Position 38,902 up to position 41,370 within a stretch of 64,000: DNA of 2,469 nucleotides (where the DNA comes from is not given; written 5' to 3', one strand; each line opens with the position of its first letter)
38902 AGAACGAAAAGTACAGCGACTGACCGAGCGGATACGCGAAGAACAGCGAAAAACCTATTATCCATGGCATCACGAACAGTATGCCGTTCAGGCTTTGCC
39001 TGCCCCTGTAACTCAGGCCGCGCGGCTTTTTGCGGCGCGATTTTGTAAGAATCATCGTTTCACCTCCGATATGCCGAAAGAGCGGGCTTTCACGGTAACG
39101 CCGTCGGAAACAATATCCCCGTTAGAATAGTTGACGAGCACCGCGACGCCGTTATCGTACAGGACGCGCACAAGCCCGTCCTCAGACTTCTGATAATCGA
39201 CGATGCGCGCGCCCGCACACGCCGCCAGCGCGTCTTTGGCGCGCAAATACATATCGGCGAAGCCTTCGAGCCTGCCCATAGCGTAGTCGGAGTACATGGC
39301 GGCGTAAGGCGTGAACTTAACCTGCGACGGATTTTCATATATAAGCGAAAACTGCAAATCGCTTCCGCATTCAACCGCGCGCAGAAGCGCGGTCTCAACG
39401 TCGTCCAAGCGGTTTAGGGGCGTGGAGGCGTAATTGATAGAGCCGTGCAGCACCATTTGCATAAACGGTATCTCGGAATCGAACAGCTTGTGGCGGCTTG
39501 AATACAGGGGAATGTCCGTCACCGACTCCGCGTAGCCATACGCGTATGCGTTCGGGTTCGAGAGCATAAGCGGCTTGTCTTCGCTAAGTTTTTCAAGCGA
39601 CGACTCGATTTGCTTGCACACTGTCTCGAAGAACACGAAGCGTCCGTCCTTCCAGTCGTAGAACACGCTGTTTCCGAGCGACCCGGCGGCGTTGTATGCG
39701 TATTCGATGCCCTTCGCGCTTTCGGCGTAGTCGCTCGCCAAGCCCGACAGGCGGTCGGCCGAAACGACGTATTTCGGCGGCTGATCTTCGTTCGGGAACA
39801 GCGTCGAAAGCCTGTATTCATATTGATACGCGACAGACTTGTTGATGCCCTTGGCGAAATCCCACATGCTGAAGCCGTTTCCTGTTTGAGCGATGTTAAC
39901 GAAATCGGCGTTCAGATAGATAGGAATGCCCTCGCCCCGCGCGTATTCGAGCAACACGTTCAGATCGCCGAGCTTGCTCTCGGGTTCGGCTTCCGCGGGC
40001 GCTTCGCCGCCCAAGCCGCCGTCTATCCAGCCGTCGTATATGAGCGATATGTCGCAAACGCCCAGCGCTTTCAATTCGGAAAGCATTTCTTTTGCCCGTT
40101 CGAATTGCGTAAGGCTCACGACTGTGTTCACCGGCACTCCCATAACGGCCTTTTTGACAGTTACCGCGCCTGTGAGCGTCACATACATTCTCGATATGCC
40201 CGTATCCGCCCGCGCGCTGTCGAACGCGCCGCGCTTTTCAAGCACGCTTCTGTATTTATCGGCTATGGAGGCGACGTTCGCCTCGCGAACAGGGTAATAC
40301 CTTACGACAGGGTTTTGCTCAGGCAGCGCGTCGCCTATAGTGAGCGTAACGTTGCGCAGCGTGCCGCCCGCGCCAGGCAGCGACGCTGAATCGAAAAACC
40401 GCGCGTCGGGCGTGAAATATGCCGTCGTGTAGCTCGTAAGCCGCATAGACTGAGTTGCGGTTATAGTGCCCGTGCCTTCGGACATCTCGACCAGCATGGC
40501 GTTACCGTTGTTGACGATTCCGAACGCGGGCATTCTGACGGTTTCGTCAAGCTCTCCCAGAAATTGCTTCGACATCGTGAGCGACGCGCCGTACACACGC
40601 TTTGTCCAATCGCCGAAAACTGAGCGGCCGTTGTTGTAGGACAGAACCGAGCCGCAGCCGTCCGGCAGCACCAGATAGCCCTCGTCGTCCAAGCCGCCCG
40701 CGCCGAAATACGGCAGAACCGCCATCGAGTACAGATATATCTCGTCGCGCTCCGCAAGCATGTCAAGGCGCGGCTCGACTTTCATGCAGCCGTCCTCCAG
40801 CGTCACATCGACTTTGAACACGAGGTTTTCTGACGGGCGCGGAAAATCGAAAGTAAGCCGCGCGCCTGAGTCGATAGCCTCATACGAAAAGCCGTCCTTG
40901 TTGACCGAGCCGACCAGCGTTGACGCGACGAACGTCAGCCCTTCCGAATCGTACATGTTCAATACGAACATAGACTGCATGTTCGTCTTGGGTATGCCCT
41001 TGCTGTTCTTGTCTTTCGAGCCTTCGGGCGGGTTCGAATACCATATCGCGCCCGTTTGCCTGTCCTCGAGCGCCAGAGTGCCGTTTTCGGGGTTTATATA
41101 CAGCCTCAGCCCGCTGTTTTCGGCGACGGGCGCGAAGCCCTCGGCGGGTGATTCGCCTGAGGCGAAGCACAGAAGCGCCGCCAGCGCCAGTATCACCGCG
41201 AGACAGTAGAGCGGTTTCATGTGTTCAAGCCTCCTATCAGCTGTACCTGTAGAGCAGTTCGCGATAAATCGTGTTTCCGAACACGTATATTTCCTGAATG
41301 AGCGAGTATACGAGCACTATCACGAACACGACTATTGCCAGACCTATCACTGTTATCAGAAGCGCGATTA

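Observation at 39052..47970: Conserved-looking but uncharacterised module: giant CBM-CBM-SBP, two permeases, NHL-TPR-Yip1 membrane protein and a DUF5696-like secreted protein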

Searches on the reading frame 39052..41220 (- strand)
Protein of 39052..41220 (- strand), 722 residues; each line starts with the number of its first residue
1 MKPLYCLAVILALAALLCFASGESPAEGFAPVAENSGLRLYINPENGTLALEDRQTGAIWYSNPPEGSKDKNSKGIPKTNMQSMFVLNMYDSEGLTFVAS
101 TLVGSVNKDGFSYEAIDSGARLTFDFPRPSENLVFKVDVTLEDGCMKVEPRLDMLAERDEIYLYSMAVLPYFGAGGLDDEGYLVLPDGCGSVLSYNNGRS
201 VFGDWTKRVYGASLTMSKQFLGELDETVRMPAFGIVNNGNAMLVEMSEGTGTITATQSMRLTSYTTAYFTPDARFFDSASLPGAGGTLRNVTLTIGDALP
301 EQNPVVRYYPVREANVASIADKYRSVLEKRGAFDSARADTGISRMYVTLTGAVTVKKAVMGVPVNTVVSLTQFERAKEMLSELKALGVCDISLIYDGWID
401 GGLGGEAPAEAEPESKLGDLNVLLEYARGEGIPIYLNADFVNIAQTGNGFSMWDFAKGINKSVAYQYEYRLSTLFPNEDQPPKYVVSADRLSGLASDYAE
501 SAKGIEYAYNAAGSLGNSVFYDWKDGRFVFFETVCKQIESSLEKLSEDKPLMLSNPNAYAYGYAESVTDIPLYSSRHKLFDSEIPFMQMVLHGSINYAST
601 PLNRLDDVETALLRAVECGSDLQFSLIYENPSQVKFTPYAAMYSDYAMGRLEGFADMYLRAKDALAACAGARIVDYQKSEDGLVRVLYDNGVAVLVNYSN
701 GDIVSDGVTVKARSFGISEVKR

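Call 4: search_protein_families(library=pfam, proteins=[window:39052-41220:-], max_evalue=0.01)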
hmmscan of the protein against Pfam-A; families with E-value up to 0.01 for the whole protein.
window:39052-41220:- (722 aa): 1 family
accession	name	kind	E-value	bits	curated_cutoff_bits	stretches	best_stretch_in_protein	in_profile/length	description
PF18952.6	DUF5696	-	1e-133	447.5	25.6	1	113-715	4-612/612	Family of unknown function (DUF5696)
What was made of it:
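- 39052..41220 (-): E: secreted DUF5696 protein with a GH129-like three-domain fold. The domains are an N-terminal beta-sandwich (30-310), a TIM barrel (345-670) and a C-terminal beta-sandwich (673-719). Pfam 1e-133 (call 4).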

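Call 6: search_protein_families(library=ncbifam, proteins=[window:39052-41220:-], max_evalue=0.01)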
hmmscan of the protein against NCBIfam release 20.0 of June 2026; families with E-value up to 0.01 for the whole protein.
window:39052-41220:- (722 aa): 0 families

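Call 10: search_solved_structures(query=window:39052-41220:-, max_evalue=1)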
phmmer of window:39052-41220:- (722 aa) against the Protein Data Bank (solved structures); distinct sequences matched with E-value up to 1: 3.
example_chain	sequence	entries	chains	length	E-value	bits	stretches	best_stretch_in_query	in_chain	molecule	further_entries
4d8h_A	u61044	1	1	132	0.6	11.6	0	35-76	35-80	de novo protein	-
6tb9_E3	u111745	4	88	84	0.8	11.2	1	298-366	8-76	Head spike base Rcc01079 | Uncharacterized protein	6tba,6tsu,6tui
1mhp_A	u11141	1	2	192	0.95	10.9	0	80-183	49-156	integrin alpha 1, (RESIDUES 169-360)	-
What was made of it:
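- Tried and rejected: Single-sequence PDB search with E found nothing (call 10).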

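Call 14: find_homologous_proteins(query=window:39052-41220:-, max_evalue=1e-10)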
Query window:39052-41220:- (722 aa): 25 proteins with E <= 1e-10 among 8000 candidates.
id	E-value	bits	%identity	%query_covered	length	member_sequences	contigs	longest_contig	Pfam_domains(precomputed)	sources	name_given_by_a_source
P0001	0.0e+0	1628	100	100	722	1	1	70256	PF18952.7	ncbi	-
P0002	0.0e+0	1017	64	100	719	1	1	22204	PF18952.7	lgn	-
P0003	1.2e-83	300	31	77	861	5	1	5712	PF18952.7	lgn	-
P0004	4.7e-83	298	29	96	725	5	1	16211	PF18952.7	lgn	-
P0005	7.4e-79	284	30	96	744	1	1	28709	PF18952.7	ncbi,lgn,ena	-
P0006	9.5e-73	264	29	97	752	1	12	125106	PF18952.7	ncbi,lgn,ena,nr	ncbi:MAG: hypothetical protein IK954_05900 [Clostridia bacterium]|nr:hypothetical protein [Clostridi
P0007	1.7e-69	253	27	96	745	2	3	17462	PF18952.7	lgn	-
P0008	6.9e-68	248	31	78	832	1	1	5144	PF18952.7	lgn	-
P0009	5.6e-67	245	30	98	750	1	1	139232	PF18952.7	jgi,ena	-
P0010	1.7e-66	243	27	97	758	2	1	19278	PF18952.7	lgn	-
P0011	3.6e-66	242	30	81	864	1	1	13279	PF18952.7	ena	-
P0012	3.8e-66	242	30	81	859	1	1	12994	PF18952.7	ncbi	-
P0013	4.9e-66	242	30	81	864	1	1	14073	PF18952.7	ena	-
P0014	1.3e-65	240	30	81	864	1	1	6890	PF18952.7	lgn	-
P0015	2.0e-65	240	30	81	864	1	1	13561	PF18952.7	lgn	-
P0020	3.6e-48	183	23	94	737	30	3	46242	PF18952.7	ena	-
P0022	5.4e-44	169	24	98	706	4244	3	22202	PF18952.7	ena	-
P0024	1.4e-40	158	25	80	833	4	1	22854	PF18952.7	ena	-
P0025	4.8e-31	126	27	70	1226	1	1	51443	PF18952.7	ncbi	-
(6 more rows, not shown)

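Call 16: find_encoding_contigs(protein=P0006, flank=10000, max_places=2)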
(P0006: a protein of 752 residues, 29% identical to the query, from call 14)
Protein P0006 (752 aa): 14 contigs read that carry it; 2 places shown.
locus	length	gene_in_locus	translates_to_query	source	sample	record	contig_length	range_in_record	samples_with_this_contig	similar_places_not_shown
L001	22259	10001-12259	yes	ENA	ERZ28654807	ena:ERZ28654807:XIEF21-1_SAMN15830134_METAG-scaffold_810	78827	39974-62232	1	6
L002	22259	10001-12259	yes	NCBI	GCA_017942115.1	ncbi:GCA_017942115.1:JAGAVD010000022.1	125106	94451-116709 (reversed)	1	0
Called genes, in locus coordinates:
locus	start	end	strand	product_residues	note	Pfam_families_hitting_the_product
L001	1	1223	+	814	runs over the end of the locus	-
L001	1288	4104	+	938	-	PF01547:SBP_bac_1, PF13416:SBP_bac_8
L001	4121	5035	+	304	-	-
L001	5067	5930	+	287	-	PF00528:BPD_transp_1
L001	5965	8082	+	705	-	PF04893:Yip1 (weak)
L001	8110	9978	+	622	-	PF16126:DUF4838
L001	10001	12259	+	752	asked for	PF18952:DUF5696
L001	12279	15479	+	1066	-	-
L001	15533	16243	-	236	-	PF09851:SHOCT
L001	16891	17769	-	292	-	PF00892:EamA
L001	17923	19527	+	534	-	PF17389:Bac_rhamnosid6H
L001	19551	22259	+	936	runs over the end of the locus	PF00703:Glyco_hydro_2 (weak), PF02836:Glyco_hydro_2_C (weak)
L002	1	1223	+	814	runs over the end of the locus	-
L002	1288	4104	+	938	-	PF01547:SBP_bac_1, PF13416:SBP_bac_8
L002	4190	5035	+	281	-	-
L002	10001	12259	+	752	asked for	PF18952:DUF5696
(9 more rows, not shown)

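Call 18: find_encoding_contigs(protein=P0022, flank=10000, max_places=2)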
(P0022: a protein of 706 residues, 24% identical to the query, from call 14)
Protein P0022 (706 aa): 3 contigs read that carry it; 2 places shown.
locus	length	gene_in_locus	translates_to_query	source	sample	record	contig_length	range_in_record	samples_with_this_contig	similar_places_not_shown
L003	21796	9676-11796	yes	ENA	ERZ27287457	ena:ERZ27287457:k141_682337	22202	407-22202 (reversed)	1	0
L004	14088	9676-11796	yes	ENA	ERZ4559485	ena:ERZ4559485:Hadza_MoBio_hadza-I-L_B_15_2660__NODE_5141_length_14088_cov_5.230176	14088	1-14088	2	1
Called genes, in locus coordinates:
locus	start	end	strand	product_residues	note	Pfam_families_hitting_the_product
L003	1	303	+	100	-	?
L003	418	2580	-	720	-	PF12833:HTH_18, PF00165:HTH_AraC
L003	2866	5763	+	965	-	PF01547:SBP_bac_1, PF13416:SBP_bac_8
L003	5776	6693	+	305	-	PF00528:BPD_transp_1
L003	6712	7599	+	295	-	PF00528:BPD_transp_1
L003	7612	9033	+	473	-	PF01436:NHL (faint), PF07719:TPR_2 (faint), PF00515:TPR_1 (faint), PF13414:TPR_11 (faint)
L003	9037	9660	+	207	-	PF04893:Yip1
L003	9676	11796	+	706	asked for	PF18952:DUF5696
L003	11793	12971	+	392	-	PF00528:BPD_transp_1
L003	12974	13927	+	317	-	PF00528:BPD_transp_1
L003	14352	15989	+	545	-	-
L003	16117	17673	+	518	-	PF01547:SBP_bac_1, PF13416:SBP_bac_8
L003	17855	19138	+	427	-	PF12708:Pect-lyase_RHGA_epim (faint), PF00295:Glyco_hydro_28, PF13229:Beta_helix (weak)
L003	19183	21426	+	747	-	PF14498:Glyco_hyd_65N_2, PF22124:Glyco_hydro_95_cat, PF21307:Glyco_hydro_95_C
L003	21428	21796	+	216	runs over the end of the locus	PF00657:Lipase_GDSL, PF13472:Lipase_GDSL_2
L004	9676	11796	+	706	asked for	PF18952:DUF5696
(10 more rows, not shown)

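Call 19: find_encoding_contigs(protein=P0009, flank=10000, max_places=1)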
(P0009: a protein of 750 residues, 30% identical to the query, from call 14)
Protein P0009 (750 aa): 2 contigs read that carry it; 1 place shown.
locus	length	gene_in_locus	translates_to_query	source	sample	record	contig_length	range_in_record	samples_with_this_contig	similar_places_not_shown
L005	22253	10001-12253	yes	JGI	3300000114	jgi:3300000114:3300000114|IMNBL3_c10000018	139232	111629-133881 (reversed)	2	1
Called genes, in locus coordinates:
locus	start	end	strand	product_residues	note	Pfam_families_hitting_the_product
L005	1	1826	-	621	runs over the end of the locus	PF03415:Peptidase_C11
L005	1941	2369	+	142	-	-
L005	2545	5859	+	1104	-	PF01547:SBP_bac_1, PF13416:SBP_bac_8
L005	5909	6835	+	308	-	PF00528:BPD_transp_1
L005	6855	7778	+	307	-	PF00528:BPD_transp_1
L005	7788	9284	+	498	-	PF01436:NHL (faint)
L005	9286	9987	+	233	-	PF04893:Yip1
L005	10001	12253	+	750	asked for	PF18952:DUF5696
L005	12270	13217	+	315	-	PF00528:BPD_transp_1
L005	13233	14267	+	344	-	PF00528:BPD_transp_1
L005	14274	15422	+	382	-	PF01702:TGT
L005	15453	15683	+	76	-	PF00381:PTS-HPr (weak)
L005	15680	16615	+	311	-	PF06325:PrmA, PF05175:MTS, PF13847:Methyltransf_31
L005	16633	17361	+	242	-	PF20260:PUA_4, PF04452:Methyltrans_RNA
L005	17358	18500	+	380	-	PF00155:Aminotran_1_2 (weak), PF00266:Aminotran_5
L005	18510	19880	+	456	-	-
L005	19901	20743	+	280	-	PF09648:YycI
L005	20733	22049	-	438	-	PF17820:PDZ_6, PF19238:Radical_SAM_2, PF04459:DUF512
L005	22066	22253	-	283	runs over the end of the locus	PF00950:ABC-3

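Call 20: find_related_loci(query=A1, collection=genome_contigs, flank=10000)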
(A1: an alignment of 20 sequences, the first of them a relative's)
Query A1 (722 aa) in genome_contigs; peptide patterns used: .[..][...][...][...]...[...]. (x = any residue, [..] = any of these).
599 stretches matched a pattern (row limit reached: there are more); 570 encode a relative of the query (tblastn E <= 1e-3); the best 80 are kept; 80 distinct loci.
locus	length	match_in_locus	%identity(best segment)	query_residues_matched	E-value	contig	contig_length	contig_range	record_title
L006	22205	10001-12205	29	1-720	9e-92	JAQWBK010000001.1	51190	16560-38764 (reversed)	MAG: Oscillospiraceae bacterium isolate STF2_218 NODE_1253_length_51190_cov_6.816364_Sandtown_F2, whole genome shotgun s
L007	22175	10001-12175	29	7-715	3e-91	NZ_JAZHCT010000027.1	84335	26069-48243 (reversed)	Paenibacillus sp. IITD108 MBFLFMIA_27, whole genome shotgun sequence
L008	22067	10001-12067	30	26-712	5e-88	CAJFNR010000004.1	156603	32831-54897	Candidatus Avimonas narfia isolate Coassembly_mag_196 genome assembly, contig: MAGpy_11413_min2k_bin_196_fak87_215818, w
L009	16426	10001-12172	28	2-717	9e-88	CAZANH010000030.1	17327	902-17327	MAG TPA_asm: uncultured Eubacteriales bacterium isolate SRP067234_co1_28 genome assembly, contig: k99_1133411, whole gen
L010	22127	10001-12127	30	6-700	8e-85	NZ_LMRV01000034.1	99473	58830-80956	Paenibacillus sp. Soil522 contig_20, whole genome shotgun sequence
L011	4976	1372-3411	29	29-702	8e-84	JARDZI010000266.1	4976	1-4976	MAG: Clostridiales bacterium isolate L_E1_T20_C_bin.95 scaffold_32535, whole genome shotgun sequence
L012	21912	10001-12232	29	1-717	3e-83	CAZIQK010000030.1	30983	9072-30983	MAG TPA_asm: uncultured Treponema sp. isolate SRP350583_co1_601 genome assembly, contig: NODE_2344_length_30983_cov_101.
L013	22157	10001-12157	28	19-719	6e-83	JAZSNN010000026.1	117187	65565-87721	MAG: Oscillospiraceae bacterium isolate T1900044551_TS20190017.MAGScoT_cleanbin_000005 SGB_232_k141_735853, whole genome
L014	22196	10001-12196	29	4-719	8e-82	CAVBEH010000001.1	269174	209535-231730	Bacteroidaceae bacterium isolate G02608-L1_cleanbin_000019 genome assembly, contig: Spades_G02608-L1_contig_3, whole gen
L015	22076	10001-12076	30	26-717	2e-80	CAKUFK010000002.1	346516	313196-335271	MAG: uncultured Eubacteriales bacterium isolate REFINED_METABAT215_SUBJECT_CONTIGS_1500_ASSEMBLY_K77_MERGED__Pilot_MoBio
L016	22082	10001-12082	30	24-719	4e-80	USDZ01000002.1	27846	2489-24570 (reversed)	uncultured Ruminococcaceae bacterium isolate UMGS1623 genome assembly, contig: NODE_1161_length_27846_cov_7.149797, whol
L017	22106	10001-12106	27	12-706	6e-80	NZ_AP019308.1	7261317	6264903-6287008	Paenibacillus baekrokdamisoli strain KCTC 33723 chromosome, complete genome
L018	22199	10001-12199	27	1-720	1e-79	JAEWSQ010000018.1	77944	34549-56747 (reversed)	MAG: Spirochaetes bacterium isolate OH_SDB_112 k127_655208, whole genome shotgun sequence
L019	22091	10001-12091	30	20-718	1e-79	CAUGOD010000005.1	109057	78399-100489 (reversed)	MAG TPA_asm: uncultured Oscillospiraceae bacterium isolate SRR16279974_bin.58_MetaWRAP_v1.3_MAG genome assembly, contig:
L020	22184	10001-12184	30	7-719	2e-79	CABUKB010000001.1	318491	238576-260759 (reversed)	MAG TPA_asm: uncultured Ruminococcaceae bacterium isolate MGYG-HGUT-04076 genome assembly, contig: GUT_GENOME255824_1, w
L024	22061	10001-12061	29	33-715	1e-78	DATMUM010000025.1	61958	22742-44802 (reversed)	MAG TPA_asm: Mobilitalea sp. isolate SMAG_U13040 k141_56210, whole genome shotgun sequence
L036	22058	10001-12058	28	28-715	6e-75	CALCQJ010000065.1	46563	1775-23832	MAG TPA_asm: uncultured Clostridia bacterium isolate SRR1562005_bin.138_CONCOCT_v1.1_MAG genome assembly, contig: ERZ724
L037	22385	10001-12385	29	28-722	4e-75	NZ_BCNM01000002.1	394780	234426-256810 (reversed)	Paenibacillus pabuli NBRC 13638, whole genome shotgun sequence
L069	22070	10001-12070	28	27-718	3e-68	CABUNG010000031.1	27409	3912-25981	MAG TPA_asm: uncultured Ruminococcaceae bacterium isolate MGYG-HGUT-04159 genome assembly, contig: GUT_GENOME258161_31,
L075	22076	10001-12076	27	33-699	1e-66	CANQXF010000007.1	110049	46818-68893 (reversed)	MAG: uncultured Ruminiclostridium sp. isolate Lapin-020__bin123 genome assembly, contig: Lapin-020__NODE_108_length_1100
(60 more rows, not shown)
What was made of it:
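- The cassette also occurs in the diderms Treponema and Dictyoglomaceae (call 20).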

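Call 27: predict_structure(alignment_id=A1)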
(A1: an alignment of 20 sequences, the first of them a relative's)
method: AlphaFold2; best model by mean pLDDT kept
length: 722 residues; sequences in the alignment: 20
mean_pLDDT: 87.9   pTM: 0.89
mean pLDDT of the five models: 87.9, 87.1, 86.6, 86.6, 85.3
residues with pLDDT >= 90: 439; 70-90: 222; 50-70: 52; < 50: 9
segments of 3 or more residues with pLDDT < 50: 18-22
pLDDT, mean of each block of 10 residues (from residue 1): 65 56 69 94 91 92 88 90 93 86 93 95 93 94 95 90 93 93 95 93 91 78 73 96 95 93 95 77 55 74 95 94 94 71 88 82 84 97 94 94 82 93 95 94 72 84 83 78 87 93 91 89 80 91 93 94 93 91 94 91 92 95 94 78 85 95 90 91 93 95 93 92 58
secondary structure, 60 per line:
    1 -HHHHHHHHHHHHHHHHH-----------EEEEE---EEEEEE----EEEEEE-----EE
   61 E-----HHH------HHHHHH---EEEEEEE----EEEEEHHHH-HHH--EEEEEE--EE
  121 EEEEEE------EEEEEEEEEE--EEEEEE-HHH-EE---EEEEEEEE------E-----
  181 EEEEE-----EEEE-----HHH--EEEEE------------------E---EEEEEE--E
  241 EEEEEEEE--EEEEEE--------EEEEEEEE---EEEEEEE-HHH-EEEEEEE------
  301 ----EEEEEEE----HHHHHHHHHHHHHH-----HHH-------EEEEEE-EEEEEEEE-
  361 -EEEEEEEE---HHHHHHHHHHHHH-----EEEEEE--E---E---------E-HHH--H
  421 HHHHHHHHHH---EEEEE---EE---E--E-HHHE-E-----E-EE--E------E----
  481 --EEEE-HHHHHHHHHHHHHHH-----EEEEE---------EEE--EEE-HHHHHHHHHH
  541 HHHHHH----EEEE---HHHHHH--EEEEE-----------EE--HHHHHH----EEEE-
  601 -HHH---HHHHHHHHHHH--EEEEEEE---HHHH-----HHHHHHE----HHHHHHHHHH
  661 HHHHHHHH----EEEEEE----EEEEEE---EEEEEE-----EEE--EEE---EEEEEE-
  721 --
elements in order (helices of 4 or more, strands of 3 or more residues): H2-18 E30-34 E38-43 E48-53 E59-61 H76-81 E85-91 E96-100 H101-104 E111-116 E119-126 E133-142 E145-150 E161-168 E181-185 E191-194 E205-209 E232-237 E240-248 E251-256 E265-272 E276-282 E288-294 E305-311 H316-329 E345-350 E352-359 E362-369 H373-385 E391-396 H420-430 E434-438 E483-486 H488-502 E508-512 E522-524 E527-529 H531-546 E551-554 H558-563 E566-570 H586-591 E596-599 H608-618 E621-627 H631-634 H640-645 H651-668 E673-678 E683-688 E692-697 E703-705 E708-710 E714-719
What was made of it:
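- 39052..41220 (-): AF2 model with pLDDT 87.9 and pTM 0.89 (call 27).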

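Call 29: fold_search(model_id=the predicted structure, library=pdb)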
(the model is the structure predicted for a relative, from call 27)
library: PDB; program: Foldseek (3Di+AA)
matches with E <= 10: 1233; with E <= 0.001: 211
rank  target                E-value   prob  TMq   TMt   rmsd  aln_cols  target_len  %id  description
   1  5opq_A                1.4e-31  1.00  0.64  0.69   7.3       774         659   12  A 3,6-anhydro-D-galactosidase produced by Zobellia galactanivorans. This is an exo-lytic enzyme that hydrolyzes termin (released 2017-11-29)
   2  5opq_D                3.8e-30  1.00  0.63  0.68   7.3       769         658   14  A 3,6-anhydro-D-galactosidase produced by Zobellia galactanivorans. This is an exo-lytic enzyme that hydrolyzes termin (released 2017-11-29)
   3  8rzk_A                9.4e-30  1.00  0.63  0.69   7.1       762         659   14  The Michaelis complex of ZgGH129 D486N from Zobellia galactanivorans with neo-b/k-oligo-carrageenan tetrasaccharide (b (released 2024-07-31)
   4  5wzr_A                1.7e-24  1.00  0.65  0.73   5.4       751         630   13  Alpha-N-acetylgalactosaminidase NagBb from Bifidobacterium bifidum - Gal-NHAc-DNJ complex (released 2017-06-07)
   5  5wzn_A                2.1e-24  1.00  0.63  0.72   6.0       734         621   14  Alpha-N-acetylgalactosaminidase NagBb from Bifidobacterium bifidum - GalNAc complex (released 2017-06-07)
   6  5wzp_A                1.8e-23  1.00  0.62  0.72   5.7       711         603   14  Alpha-N-acetylgalactosaminidase NagBb from Bifidobacterium bifidum - ligand free (released 2017-06-07)
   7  5wzq_A                2.3e-23  1.00  0.63  0.73   5.5       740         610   13  Alpha-N-acetylgalactosaminidase NagBb from Bifidobacterium bifidum - quadruple mutant (released 2017-06-07)
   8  5wzr_B                2.5e-23  1.00  0.64  0.72   5.5       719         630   14  Alpha-N-acetylgalactosaminidase NagBb from Bifidobacterium bifidum - Gal-NHAc-DNJ complex (released 2017-06-07)
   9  5wzn_B                2.7e-23  1.00  0.64  0.73   5.7       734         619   14  Alpha-N-acetylgalactosaminidase NagBb from Bifidobacterium bifidum - GalNAc complex (released 2017-06-07)
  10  5wzq_B                2.7e-23  1.00  0.63  0.73   6.0       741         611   13  Alpha-N-acetylgalactosaminidase NagBb from Bifidobacterium bifidum - quadruple mutant (released 2017-06-07)
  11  5wzp_B                4.2e-23  1.00  0.61  0.72   5.7       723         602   14  Alpha-N-acetylgalactosaminidase NagBb from Bifidobacterium bifidum - ligand free (released 2017-06-07)
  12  6sh9_B                7.2e-18  1.00  0.47  0.29   9.9       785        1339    9  EngBF DARPin Fusion 4b D12 (released 2019-11-06)
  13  6qep                  1.7e-17  1.00  0.48  0.29   9.0       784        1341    9  EngBF DARPin Fusion 4b H14 (released 2019-11-06)
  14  6qfk_A                2.8e-17  1.00  0.47  0.29   9.2       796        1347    9  EngBF DARPin Fusion 4b G10 (released 2019-11-06)
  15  8a19_A                3.1e-17  1.00  0.47  0.28   9.9       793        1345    9  Structure of a leucinostatin derivative determined by host lattice display : L1E4V1 construct (released 2022-12-07)
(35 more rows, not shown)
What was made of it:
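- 39052..41220 (-): Foldseek hits ZgGH129 5opq at 1.4e-31 and NagBb 5wzr at 1.7e-24 (call 29).
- On CAZy GH129: Foldseek 5opq 1.4e-31 and 5wzr 1.7e-24 (call 29).
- Closest known: CAZy family GH129. Same: The three-domain architecture matches, with TM-scores of 0.63-0.73 (call 29).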
